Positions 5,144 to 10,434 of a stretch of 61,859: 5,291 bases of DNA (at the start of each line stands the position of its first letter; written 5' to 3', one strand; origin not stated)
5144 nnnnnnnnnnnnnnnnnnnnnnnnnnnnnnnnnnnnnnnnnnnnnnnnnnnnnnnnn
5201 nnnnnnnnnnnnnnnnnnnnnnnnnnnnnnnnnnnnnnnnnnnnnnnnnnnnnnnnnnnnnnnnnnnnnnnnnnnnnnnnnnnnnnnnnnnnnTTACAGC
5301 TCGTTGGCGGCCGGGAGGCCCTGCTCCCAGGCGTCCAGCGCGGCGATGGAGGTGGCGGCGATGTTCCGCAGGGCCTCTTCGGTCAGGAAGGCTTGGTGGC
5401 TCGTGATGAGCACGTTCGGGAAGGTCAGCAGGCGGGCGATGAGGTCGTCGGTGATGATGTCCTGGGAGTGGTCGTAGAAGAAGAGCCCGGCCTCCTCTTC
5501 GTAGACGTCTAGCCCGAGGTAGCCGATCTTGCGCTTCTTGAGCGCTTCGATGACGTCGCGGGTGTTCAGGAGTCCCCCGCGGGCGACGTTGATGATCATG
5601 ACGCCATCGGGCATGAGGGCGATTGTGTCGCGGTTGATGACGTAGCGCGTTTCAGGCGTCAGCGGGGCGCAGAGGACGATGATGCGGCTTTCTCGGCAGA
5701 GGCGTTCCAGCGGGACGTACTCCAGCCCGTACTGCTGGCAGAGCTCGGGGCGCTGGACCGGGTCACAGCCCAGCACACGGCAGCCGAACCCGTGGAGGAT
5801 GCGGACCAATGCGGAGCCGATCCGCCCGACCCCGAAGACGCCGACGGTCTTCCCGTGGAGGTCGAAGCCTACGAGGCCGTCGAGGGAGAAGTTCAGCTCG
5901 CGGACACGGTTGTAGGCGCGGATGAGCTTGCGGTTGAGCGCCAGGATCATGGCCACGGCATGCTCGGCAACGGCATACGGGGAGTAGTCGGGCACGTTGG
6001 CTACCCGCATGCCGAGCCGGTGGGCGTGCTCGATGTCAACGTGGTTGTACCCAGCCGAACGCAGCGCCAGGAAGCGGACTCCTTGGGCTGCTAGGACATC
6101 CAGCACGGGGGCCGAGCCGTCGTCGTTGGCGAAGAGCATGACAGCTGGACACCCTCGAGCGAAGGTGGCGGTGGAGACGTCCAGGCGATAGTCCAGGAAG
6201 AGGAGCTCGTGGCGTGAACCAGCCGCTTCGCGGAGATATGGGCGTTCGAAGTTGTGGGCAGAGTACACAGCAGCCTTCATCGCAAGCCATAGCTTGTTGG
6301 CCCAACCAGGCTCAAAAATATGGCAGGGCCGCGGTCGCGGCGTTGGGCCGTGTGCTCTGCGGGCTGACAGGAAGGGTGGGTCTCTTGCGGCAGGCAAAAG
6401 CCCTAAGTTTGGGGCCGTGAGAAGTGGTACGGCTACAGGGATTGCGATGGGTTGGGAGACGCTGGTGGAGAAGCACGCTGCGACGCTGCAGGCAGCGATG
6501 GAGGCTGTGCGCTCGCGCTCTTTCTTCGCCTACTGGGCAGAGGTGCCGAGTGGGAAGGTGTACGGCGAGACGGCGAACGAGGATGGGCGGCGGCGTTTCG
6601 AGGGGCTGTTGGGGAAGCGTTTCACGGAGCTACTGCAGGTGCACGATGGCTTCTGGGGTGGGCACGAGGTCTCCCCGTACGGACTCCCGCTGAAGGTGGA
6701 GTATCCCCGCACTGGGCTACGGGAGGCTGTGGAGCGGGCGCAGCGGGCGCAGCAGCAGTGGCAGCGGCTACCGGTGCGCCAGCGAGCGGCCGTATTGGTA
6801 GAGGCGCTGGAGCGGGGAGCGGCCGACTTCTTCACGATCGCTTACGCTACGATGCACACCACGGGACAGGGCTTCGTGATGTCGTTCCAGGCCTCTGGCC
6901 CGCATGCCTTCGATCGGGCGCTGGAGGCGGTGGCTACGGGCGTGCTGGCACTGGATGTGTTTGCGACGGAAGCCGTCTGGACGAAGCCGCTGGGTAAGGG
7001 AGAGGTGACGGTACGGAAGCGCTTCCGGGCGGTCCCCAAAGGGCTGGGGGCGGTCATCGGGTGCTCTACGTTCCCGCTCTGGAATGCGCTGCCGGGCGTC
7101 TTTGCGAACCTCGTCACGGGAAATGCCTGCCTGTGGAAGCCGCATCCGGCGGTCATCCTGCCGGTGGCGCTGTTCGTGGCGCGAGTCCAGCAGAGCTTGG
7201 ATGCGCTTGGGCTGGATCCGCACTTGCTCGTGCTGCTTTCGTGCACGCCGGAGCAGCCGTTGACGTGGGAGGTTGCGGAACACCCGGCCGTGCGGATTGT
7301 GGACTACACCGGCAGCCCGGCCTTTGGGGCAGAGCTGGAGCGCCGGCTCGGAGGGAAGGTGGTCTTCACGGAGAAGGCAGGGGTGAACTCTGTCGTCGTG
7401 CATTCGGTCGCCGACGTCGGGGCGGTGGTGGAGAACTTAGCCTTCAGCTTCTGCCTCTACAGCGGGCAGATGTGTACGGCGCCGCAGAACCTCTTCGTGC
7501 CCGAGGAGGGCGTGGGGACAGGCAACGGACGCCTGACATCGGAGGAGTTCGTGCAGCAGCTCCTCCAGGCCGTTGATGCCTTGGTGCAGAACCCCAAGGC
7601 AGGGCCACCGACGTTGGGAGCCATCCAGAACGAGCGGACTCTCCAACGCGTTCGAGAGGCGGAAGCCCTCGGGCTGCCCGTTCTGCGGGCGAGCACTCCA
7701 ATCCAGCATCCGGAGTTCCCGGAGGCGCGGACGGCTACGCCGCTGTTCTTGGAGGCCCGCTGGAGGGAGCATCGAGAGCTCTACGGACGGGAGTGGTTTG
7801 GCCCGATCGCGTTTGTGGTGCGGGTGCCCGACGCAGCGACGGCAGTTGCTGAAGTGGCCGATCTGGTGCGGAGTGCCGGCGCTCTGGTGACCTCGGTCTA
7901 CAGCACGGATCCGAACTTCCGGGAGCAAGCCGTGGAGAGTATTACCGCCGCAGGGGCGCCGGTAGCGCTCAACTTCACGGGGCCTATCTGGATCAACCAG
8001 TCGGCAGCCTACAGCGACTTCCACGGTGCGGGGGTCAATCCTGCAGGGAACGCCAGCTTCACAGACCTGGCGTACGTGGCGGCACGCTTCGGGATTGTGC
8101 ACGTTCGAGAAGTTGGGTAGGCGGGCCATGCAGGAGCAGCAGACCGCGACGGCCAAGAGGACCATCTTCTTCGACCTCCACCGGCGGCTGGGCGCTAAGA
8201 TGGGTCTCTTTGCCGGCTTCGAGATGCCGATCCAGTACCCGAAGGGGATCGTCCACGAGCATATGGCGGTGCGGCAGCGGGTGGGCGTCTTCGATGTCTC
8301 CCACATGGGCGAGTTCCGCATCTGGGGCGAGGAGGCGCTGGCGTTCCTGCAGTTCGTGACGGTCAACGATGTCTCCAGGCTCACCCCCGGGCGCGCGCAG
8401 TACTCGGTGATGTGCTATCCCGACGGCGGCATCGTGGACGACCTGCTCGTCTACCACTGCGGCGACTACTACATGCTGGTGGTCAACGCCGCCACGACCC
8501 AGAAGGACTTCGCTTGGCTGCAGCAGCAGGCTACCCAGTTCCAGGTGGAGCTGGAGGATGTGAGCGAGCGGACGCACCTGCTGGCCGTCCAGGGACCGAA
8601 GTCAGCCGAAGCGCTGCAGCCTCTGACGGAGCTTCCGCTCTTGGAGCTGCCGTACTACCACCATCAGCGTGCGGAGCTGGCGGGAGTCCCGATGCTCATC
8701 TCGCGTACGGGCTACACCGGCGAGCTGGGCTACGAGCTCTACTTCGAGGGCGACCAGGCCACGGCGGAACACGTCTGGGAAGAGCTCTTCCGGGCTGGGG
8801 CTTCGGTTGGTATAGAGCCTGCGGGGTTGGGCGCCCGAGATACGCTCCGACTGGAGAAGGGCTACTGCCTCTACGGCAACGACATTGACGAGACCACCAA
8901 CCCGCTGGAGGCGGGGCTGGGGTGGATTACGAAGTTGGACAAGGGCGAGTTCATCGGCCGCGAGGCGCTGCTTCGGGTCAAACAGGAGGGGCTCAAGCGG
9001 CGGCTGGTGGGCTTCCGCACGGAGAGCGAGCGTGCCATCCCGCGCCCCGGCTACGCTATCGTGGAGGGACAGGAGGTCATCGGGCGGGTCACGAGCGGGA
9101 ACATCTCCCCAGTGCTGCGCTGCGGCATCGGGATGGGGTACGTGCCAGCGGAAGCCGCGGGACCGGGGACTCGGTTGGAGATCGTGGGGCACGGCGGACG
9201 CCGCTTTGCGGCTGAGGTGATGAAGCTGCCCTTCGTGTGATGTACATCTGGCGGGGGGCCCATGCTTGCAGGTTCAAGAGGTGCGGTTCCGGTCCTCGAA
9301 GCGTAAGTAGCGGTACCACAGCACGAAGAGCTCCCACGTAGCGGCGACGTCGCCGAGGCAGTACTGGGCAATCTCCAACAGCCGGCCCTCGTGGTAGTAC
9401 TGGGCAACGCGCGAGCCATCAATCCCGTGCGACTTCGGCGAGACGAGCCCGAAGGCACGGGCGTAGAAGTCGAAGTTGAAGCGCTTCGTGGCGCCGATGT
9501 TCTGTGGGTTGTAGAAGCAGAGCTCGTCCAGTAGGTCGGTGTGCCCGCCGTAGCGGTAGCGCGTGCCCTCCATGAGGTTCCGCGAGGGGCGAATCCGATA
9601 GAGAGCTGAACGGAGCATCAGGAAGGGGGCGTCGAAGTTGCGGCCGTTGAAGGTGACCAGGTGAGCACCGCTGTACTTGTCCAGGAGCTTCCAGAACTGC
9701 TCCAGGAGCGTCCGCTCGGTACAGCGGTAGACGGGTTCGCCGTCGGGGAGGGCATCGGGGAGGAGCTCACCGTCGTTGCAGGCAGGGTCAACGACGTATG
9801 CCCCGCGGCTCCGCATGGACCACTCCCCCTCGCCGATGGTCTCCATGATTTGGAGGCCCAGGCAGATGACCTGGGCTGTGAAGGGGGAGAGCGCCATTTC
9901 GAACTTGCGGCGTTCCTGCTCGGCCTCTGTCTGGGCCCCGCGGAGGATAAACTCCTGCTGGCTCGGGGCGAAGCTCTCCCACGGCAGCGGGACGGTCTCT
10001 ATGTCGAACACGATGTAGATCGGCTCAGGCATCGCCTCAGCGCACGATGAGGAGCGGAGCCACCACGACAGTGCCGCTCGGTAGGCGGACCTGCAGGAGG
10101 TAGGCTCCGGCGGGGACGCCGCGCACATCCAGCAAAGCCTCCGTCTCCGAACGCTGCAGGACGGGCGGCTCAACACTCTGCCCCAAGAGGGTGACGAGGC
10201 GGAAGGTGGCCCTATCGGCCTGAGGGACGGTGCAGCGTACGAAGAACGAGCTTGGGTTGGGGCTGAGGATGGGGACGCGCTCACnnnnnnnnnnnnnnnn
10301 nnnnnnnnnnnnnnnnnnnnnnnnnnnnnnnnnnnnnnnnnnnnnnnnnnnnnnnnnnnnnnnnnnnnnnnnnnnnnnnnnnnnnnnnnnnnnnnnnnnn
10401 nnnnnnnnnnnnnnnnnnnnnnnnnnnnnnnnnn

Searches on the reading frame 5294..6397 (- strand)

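Call 47: search_protein_families(library=pfam, proteins=[window:5294-6397:-], max_evalue=0.00001)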
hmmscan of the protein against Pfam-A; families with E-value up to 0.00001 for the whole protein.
window:5294-6397:- (367 aa): 2 families
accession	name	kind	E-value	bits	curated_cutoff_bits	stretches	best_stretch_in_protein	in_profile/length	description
PF02826.25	2-Hacid_dh_C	-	9.2e-51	172.2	25.1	1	148-336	1-178/178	D-isomer specific 2-hydroxyacid dehydrogenase, NAD binding domain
PF00389.36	2-Hacid_dh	-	1.8e-24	86.4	24.6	1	48-366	8-132/134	D-isomer specific 2-hydroxyacid dehydrogenase, catalytic domain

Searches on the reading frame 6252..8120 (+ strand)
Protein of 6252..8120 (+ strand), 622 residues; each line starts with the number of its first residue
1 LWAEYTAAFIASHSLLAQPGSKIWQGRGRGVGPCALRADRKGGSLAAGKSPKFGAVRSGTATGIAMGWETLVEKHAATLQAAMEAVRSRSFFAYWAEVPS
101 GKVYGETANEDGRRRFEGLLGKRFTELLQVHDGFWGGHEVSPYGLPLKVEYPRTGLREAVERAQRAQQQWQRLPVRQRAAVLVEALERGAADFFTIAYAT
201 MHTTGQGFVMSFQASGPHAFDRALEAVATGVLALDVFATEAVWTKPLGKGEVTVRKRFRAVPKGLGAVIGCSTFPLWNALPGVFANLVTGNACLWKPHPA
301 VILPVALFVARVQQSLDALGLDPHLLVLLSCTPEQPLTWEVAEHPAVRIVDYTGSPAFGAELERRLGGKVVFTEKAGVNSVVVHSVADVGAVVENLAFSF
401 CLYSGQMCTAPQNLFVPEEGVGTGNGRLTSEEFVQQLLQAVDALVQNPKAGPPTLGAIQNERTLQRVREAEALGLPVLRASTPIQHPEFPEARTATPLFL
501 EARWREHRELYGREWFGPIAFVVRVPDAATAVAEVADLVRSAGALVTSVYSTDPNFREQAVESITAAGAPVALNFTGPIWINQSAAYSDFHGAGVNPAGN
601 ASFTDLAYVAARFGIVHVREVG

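Call 47: search_protein_families(library=pfam, proteins=[window:6252-8120:+], max_evalue=0.00001)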
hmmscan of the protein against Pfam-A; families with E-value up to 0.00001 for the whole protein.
window:6252-8120:+ (622 aa): 1 family
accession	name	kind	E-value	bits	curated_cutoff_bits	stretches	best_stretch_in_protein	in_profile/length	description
PF00171.27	Aldedh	-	3.5e-37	128.5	23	1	156-567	31-418/461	Aldehyde dehydrogenase family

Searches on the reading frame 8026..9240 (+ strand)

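Call 47: search_protein_families(library=pfam, proteins=[window:8026-9240:+], max_evalue=0.00001)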
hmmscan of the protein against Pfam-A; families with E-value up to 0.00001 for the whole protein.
window:8026-9240:+ (404 aa): 2 families
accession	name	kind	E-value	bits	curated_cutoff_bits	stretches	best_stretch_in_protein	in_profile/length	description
PF01571.26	GCV_T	-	8e-98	327.2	25.6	1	50-300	3-254/255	Aminomethyltransferase folate-binding domain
PF08669.17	GCV_T_C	-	2.1e-21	76.1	25.9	1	325-404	1-79/80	Glycine cleavage T-protein C-terminal barrel domain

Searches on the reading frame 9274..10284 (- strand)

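Call 47: search_protein_families(library=pfam, proteins=[window:9274-10284:-], max_evalue=0.00001)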
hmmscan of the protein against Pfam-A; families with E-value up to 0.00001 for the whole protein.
window:9274-10284:- (336 aa): 3 families
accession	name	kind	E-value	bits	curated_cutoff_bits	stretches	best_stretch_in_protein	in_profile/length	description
PF10108.15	DNA_pol_B_exo2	-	3.6e-21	76.3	24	1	188-322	35-172/213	Predicted 3'-5' exonuclease related to the exonuclease domain of PolB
PF13482.12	RNase_H_2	-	1.1e-08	35.6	22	1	190-323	44-164/165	RNase_H superfamily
PF03104.25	DNA_pol_B_exo1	-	1.6e-06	28.2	23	1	186-232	139-186/242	DNA polymerase family B, exonuclease domain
